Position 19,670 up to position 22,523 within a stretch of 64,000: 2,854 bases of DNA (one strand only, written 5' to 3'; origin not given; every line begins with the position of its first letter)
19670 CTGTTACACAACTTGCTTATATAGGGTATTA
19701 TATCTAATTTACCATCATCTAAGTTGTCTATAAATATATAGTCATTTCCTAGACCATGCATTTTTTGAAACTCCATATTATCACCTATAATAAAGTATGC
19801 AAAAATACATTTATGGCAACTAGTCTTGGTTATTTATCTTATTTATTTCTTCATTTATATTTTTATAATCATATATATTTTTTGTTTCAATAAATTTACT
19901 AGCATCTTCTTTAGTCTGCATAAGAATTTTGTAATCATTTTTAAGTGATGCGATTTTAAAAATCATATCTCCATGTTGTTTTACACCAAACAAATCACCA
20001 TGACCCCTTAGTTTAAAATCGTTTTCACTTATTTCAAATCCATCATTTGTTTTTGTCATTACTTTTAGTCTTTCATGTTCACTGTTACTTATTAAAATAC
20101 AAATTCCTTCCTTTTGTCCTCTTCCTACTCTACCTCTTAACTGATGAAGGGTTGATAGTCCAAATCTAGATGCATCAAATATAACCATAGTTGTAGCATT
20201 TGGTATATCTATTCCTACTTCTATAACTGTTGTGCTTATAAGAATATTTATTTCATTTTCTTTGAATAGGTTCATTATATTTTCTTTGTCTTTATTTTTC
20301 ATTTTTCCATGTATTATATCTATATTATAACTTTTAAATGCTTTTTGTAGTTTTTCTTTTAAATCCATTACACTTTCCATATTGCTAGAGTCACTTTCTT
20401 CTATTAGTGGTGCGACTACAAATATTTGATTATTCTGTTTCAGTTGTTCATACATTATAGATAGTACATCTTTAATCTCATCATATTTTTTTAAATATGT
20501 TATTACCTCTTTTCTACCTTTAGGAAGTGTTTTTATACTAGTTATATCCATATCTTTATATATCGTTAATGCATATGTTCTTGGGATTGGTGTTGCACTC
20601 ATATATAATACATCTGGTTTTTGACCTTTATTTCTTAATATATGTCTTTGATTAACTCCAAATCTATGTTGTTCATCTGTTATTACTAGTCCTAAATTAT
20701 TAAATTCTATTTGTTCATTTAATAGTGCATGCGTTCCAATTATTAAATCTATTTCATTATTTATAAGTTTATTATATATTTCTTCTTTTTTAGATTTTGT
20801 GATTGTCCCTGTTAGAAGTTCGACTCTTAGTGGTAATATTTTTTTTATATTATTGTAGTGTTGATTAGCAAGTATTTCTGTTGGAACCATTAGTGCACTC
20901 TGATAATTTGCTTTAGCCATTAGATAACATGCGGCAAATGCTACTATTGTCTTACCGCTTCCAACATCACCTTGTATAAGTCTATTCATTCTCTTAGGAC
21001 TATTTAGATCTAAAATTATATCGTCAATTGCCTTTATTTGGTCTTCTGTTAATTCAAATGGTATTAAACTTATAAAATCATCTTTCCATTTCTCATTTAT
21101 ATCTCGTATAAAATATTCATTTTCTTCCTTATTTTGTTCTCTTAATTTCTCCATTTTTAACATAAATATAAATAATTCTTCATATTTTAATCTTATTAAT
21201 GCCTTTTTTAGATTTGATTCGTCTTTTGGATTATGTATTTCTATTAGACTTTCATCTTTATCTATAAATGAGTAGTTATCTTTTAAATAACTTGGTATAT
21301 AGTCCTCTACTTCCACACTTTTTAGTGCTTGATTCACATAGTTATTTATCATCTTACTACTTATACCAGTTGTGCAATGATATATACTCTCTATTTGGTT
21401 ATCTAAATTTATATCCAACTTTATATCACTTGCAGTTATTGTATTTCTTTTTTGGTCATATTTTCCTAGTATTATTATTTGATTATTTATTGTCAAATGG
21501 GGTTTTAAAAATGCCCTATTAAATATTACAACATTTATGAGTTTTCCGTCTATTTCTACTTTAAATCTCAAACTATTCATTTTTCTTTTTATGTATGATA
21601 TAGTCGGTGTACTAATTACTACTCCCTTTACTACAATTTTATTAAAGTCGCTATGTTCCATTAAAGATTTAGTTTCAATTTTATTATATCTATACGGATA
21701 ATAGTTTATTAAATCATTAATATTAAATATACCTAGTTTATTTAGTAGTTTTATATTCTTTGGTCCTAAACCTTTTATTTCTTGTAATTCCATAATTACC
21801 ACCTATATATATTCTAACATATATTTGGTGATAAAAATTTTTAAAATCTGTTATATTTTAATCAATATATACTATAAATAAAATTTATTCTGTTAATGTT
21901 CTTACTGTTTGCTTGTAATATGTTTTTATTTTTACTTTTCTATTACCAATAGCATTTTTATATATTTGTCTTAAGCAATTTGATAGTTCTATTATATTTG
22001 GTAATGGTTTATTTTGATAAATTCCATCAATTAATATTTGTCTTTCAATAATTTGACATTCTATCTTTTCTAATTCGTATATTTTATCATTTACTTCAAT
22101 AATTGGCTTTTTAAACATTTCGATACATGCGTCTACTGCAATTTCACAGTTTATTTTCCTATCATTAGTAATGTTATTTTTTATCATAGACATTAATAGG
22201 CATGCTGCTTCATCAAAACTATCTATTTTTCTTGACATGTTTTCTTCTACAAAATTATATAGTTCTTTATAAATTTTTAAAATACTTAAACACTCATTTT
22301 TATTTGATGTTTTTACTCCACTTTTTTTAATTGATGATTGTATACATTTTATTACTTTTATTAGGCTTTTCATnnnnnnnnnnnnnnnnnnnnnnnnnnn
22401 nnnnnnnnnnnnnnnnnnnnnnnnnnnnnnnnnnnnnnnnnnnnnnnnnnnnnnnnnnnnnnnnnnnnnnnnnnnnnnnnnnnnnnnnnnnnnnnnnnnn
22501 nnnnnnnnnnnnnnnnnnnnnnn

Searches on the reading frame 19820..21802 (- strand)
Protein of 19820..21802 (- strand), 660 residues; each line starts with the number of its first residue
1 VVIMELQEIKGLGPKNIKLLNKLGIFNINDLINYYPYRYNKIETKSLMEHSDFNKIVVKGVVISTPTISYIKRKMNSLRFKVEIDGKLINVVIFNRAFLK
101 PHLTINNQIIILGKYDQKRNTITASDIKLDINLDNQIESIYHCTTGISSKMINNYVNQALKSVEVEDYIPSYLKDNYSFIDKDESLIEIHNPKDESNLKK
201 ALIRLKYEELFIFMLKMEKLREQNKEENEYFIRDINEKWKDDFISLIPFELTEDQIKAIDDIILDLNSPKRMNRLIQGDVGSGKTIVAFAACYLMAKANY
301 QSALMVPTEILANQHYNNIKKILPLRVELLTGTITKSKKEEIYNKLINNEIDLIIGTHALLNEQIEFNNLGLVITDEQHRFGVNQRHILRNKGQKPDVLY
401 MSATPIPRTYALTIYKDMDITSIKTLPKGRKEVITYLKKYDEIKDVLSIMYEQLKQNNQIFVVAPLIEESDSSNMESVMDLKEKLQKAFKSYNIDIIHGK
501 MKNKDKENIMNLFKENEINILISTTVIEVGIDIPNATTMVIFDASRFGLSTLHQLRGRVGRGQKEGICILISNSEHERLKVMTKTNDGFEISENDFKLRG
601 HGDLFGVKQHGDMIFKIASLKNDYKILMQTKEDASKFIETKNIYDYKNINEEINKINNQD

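Call 8: search_protein_families(library=pfam, proteins=[window:19820-21802:-])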
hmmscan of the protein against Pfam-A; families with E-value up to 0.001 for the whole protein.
window:19820-21802:- (660 aa): 7 families
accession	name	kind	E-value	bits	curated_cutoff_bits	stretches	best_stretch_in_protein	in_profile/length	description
PF00271.37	Helicase_C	-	9.9e-27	93.8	23.5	1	443-561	6-108/110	Helicase conserved C-terminal domain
PF00270.35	DEAD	-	2.6e-25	89.6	26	1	252-409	1-163/167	DEAD/DEAH box helicase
PF04851.21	ResIII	-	1.2e-16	61.5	22.5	1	249-405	2-162/164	Type III restriction enzyme, res subunit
PF19833.4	RecG_dom3_C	-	5.3e-11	42.9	26.8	1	585-644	1-61/87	ATP-dependent DNA helicase RecG, domain 3, C-terminal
PF17191.10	RecG_wedge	-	5.6e-10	39.5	23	1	9-163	5-162/162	RecG wedge domain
PF22590.2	Cas3-like_C_2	-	7.9e-06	26.5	27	1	476-563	13-105/106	CRISPR-associated nuclease/helicase Cas3, C-terminal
PF09848.15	SLFN-g3_helicase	-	0.00083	19.2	24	0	275-387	5-97/354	Schlafen group 3, DNA/RNA helicase domain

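Call 79: find_homologous_proteins(query=window:19820-21802:-, max_evalue=1e-50)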
Query window:19820-21802:- (660 aa): 8000 proteins with E <= 1e-50 among 8000 candidates; the best 120 are listed.
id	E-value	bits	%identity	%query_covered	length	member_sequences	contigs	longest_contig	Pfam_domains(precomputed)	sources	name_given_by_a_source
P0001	0.0e+0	1419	99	100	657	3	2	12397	PF00270.36,PF17191.11,PF00271.38,PF22590.3,PF19833.5,PF04851.22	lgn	-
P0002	0.0e+0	1314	90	100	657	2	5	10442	PF00270.36,PF17191.11,PF00271.38,PF22590.3,PF19833.5,PF04851.22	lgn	-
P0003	0.0e+0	1172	80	100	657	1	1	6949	PF00270.36,PF17191.11,PF00271.38,PF19833.5,PF04851.22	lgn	-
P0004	0.0e+0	1141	78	100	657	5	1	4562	PF00270.36,PF17191.11,PF00271.38,PF19833.5,PF04851.22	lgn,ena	-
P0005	0.0e+0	1079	74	100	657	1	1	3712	PF00270.36,PF17191.11,PF00271.38,PF22590.3,PF19833.5,PF04851.22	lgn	-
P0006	0.0e+0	1075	74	100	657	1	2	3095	PF00270.36,PF17191.11,PF00271.38,PF22590.3,PF19833.5,PF04851.22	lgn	-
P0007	0.0e+0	1073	73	100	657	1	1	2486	PF00270.36,PF17191.11,PF00271.38,PF22590.3,PF19833.5,PF04851.22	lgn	-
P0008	0.0e+0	1072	73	100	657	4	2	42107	PF00270.36,PF17191.11,PF00271.38,PF22590.3,PF19833.5,PF04851.22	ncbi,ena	-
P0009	0.0e+0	1072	74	100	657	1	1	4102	PF00270.36,PF17191.11,PF00271.38,PF22590.3,PF19833.5,PF04851.22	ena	-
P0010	0.0e+0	1039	73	100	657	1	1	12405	PF00270.36,PF17191.11,PF00271.38,PF22590.3,PF19833.5,PF04851.22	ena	-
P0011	7.9e-240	816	59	99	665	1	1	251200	PF07517.21,PF00270.36,PF17191.11,PF00271.38,PF22590.3,PF19833.5,PF04851.22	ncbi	-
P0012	5.1e-236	803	58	99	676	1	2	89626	PF00270.36,PF17191.11,PF00271.38,PF22590.3,PF19833.5,PF04851.22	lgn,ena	-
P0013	1.3e-235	802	58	99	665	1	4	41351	PF07517.21,PF00270.36,PF17191.11,PF00271.38,PF22590.3,PF19833.5,PF04851.22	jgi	-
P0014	7.8e-235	799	59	100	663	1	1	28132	PF00270.36,PF17191.11,PF00271.38,PF22590.3,PF19833.5,PF04851.22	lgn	-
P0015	1.4e-234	798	57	98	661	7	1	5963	PF07517.21,PF00270.36,PF17191.11,PF00271.38,PF22590.3,PF19833.5,PF04851.22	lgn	-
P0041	2.3e-229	781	57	98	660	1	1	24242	PF07517.21,PF00270.36,PF17191.11,PF00271.38,PF22590.3,PF19833.5,PF04851.22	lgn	-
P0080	6.4e-228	776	56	97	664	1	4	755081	PF00270.36,PF17191.11,PF00271.38,PF19833.5,PF04851.22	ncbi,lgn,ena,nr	ncbi:MAG: ATP-dependent DNA helicase RecG [Bacilli bacterium]|nr:ATP-dependent DNA helicase RecG [Ba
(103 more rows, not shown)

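Call 80: find_encoding_contigs(protein=P0008, flank=2500, max_places=2)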
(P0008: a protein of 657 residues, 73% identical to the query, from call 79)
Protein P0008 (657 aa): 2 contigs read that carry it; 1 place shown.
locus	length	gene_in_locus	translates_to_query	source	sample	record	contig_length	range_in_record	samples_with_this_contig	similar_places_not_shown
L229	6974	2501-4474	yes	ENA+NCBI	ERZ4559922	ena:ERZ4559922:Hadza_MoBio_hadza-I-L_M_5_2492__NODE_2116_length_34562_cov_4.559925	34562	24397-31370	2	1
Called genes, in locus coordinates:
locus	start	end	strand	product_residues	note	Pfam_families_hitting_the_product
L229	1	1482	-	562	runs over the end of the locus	-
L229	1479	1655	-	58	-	-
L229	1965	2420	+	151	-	-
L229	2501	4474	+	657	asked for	PF17191:RecG_wedge, PF04851:ResIII, PF00270:DEAD, PF22590:Cas3-like_C_2 (faint), PF00271:Helicase_C, PF19833:RecG_dom3_C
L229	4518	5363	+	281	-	PF01678:DAP_epimerase, PF02567:PhzC-PhzF (weak), PF01678:DAP_epimerase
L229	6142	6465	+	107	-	-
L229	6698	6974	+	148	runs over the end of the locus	-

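Call 81: find_encoding_contigs(protein=P0011, flank=2500, max_places=2)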
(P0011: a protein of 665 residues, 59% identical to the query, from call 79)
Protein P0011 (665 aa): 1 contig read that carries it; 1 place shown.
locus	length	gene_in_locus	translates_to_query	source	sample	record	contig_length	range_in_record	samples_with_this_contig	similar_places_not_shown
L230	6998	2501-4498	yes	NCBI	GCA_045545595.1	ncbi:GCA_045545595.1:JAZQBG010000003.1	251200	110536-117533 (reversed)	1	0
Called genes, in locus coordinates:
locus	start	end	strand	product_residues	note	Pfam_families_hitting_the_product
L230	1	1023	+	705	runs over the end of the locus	PF03412:Peptidase_C39, PF00664:ABC_membrane, PF00005:ABC_tran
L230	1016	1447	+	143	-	-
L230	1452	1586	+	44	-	-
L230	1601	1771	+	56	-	-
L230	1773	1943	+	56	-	-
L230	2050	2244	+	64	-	PF01165:Ribosomal_S21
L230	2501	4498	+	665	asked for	PF17191:RecG_wedge, PF04851:ResIII, PF00270:DEAD, PF07517:SecA_DEAD (weak), PF22590:Cas3-like_C_2 (faint), PF00271:Helicase_C, PF19833:RecG_dom3_C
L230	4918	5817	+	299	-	-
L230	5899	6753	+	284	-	PF02086:MethyltransfD12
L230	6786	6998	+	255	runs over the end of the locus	PF01555:N6_N4_Mtase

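Call 82: find_encoding_contigs(protein=P0012, flank=2500, max_places=2)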
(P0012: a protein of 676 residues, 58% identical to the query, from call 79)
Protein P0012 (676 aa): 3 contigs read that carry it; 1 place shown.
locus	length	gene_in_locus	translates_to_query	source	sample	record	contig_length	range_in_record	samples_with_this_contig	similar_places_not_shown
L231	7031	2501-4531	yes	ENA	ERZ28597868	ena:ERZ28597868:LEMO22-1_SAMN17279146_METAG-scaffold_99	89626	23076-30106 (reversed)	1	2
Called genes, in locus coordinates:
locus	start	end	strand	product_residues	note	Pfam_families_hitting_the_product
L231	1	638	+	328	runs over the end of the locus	PF01636:APH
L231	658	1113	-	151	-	-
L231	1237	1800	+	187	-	PF13238:AAA_18 (weak), PF13671:AAA_33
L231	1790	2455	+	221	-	PF00702:Hydrolase, PF13419:HAD_2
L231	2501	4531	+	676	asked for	PF17191:RecG_wedge, PF00270:DEAD, PF04851:ResIII, PF22590:Cas3-like_C_2 (faint), PF00271:Helicase_C, PF19833:RecG_dom3_C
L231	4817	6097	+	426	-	PF07693:KAP_NTPase, PF13401:AAA_22 (weak)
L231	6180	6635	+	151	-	PF03073:TspO_MBR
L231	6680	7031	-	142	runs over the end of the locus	PF09537:DUF2383 (weak)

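Call 83: find_encoding_contigs(protein=P0014, flank=2500, max_places=2)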
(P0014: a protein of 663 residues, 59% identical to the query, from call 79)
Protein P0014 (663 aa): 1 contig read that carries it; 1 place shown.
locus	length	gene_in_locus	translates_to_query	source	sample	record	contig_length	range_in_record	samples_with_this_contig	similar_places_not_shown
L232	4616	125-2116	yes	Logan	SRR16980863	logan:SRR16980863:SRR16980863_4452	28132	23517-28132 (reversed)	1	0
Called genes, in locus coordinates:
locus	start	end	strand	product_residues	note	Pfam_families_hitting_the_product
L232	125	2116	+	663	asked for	PF17191:RecG_wedge, PF04851:ResIII, PF00270:DEAD, PF22590:Cas3-like_C_2 (faint), PF00271:Helicase_C, PF19833:RecG_dom3_C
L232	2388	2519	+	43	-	-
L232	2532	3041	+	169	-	-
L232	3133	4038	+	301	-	-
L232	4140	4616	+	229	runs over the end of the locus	-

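Call 84: find_encoding_contigs(protein=P0041, flank=2500, max_places=2)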
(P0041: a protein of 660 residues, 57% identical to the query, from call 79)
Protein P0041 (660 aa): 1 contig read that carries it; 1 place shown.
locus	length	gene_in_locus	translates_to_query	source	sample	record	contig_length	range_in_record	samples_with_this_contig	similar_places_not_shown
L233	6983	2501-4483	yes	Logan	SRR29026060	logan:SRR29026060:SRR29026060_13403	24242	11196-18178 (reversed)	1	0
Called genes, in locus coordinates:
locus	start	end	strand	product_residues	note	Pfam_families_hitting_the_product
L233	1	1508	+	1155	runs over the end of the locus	PF01855:POR_N, PF17147:PFOR_II, PF01558:POR, PF10371:EKR (weak), PF13183:Fer4_8 (weak), PF12838:Fer4_7 (weak), PF13187:Fer4_9 (weak), PF02775:TPP_enzyme_C, +5 more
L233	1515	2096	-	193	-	-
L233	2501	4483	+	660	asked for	PF17191:RecG_wedge (weak), PF07517:SecA_DEAD (faint), PF04851:ResIII, PF00270:DEAD, PF22590:Cas3-like_C_2 (faint), PF00271:Helicase_C, PF19833:RecG_dom3_C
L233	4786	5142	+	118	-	PF13560:HTH_31, PF12844:HTH_19, PF01381:HTH_3, PF13443:HTH_26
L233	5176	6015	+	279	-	PF02498:Bro-N (weak)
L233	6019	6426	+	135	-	PF08271:Zn_Ribbon_TF (faint), PF24749:DUF7695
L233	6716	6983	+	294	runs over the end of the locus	-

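Call 85: find_encoding_contigs(protein=P0080, flank=2500, max_places=2)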
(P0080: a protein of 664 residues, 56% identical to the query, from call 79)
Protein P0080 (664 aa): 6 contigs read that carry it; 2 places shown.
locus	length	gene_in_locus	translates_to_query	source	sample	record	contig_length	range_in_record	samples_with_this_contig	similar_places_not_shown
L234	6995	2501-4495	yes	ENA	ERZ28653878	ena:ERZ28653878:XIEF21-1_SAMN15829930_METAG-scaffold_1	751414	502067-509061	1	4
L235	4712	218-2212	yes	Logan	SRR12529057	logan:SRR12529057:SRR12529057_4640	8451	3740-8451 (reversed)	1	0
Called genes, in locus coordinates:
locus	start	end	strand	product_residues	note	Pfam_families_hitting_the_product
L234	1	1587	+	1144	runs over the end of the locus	PF01855:POR_N, PF17147:PFOR_II, PF01558:POR, PF10371:EKR, PF12838:Fer4_7, PF13183:Fer4_8, PF13187:Fer4_9, PF13484:Fer4_16, +5 more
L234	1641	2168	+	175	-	-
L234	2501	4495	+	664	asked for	PF17191:RecG_wedge, PF04851:ResIII, PF00270:DEAD, PF00271:Helicase_C, PF19833:RecG_dom3_C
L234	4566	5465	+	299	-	PF00583:Acetyltransf_1, PF13508:Acetyltransf_7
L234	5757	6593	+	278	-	-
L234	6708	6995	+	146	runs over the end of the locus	-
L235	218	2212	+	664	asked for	PF17191:RecG_wedge, PF04851:ResIII, PF00270:DEAD, PF00271:Helicase_C, PF19833:RecG_dom3_C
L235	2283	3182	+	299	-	PF00583:Acetyltransf_1, PF13508:Acetyltransf_7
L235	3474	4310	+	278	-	-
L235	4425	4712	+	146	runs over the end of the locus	-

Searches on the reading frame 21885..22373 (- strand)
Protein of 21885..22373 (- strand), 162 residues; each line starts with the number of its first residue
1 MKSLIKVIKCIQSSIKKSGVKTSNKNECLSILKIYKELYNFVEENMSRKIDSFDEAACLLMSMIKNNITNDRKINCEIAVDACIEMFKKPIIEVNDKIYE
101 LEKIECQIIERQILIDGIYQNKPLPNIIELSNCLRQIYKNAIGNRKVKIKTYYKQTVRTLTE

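Call 8: search_protein_families(library=pfam, proteins=[window:21885-22373:-])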
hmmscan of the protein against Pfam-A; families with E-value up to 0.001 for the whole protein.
window:21885-22373:- (162 aa): 0 families

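Call 10: find_encoding_contigs(protein=window:21885-22373:-, flank=3000, max_places=10)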
Protein window:21885-22373:- (162 aa): 15 contigs read that carry it; 10 places shown.
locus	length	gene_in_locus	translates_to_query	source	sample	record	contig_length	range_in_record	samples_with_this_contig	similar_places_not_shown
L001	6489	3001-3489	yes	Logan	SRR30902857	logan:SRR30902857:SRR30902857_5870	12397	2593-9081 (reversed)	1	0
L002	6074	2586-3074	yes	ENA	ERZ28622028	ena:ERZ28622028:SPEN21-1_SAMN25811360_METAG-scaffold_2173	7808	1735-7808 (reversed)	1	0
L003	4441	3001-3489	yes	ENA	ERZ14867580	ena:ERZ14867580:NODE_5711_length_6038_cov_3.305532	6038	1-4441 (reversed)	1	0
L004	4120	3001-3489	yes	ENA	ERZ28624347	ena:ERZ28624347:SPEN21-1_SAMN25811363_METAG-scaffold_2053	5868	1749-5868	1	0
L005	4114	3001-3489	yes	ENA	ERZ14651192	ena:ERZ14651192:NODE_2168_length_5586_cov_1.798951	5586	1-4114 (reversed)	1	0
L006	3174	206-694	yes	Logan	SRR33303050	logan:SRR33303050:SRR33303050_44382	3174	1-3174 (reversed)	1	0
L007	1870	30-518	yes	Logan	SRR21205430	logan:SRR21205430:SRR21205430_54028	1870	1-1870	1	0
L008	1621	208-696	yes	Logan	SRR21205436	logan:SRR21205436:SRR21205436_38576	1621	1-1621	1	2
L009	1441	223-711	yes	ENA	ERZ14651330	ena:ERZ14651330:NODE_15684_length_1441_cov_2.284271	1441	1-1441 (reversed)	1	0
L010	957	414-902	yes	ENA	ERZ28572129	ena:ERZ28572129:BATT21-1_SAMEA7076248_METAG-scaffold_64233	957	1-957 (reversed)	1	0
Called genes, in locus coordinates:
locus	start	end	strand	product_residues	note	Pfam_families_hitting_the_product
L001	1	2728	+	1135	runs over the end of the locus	PF01855:POR_N, PF17147:PFOR_II, PF01558:POR, PF10371:EKR, PF13183:Fer4_8 (weak), PF13237:Fer4_10 (weak), PF12838:Fer4_7 (weak), PF02775:TPP_enzyme_C, +4 more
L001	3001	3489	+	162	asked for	-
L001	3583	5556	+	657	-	PF17191:RecG_wedge, PF04851:ResIII, PF00270:DEAD, PF22590:Cas3-like_C_2 (faint), PF00271:Helicase_C, PF19833:RecG_dom3_C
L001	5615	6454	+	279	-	PF01678:DAP_epimerase, PF02567:PhzC-PhzF (weak), PF01678:DAP_epimerase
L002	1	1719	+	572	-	?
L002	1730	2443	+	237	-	PF02775:TPP_enzyme_C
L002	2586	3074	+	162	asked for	-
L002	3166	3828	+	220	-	-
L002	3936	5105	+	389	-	PF00270:DEAD, PF04851:ResIII, PF00271:Helicase_C, PF22590:Cas3-like_C_2 (weak), PF19833:RecG_dom3_C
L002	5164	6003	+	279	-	PF01678:DAP_epimerase, PF02567:PhzC-PhzF (weak), PF01678:DAP_epimerase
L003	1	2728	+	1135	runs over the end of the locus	PF01855:POR_N, PF17147:PFOR_II, PF01558:POR, PF10371:EKR, PF13183:Fer4_8 (weak), PF13237:Fer4_10 (weak), PF12838:Fer4_7 (weak), PF02775:TPP_enzyme_C, +5 more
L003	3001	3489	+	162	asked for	-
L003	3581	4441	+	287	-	?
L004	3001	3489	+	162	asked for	-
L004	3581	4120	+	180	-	?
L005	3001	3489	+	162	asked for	-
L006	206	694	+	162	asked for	-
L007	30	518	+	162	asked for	-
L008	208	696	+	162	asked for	-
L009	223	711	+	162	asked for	-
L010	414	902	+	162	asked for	-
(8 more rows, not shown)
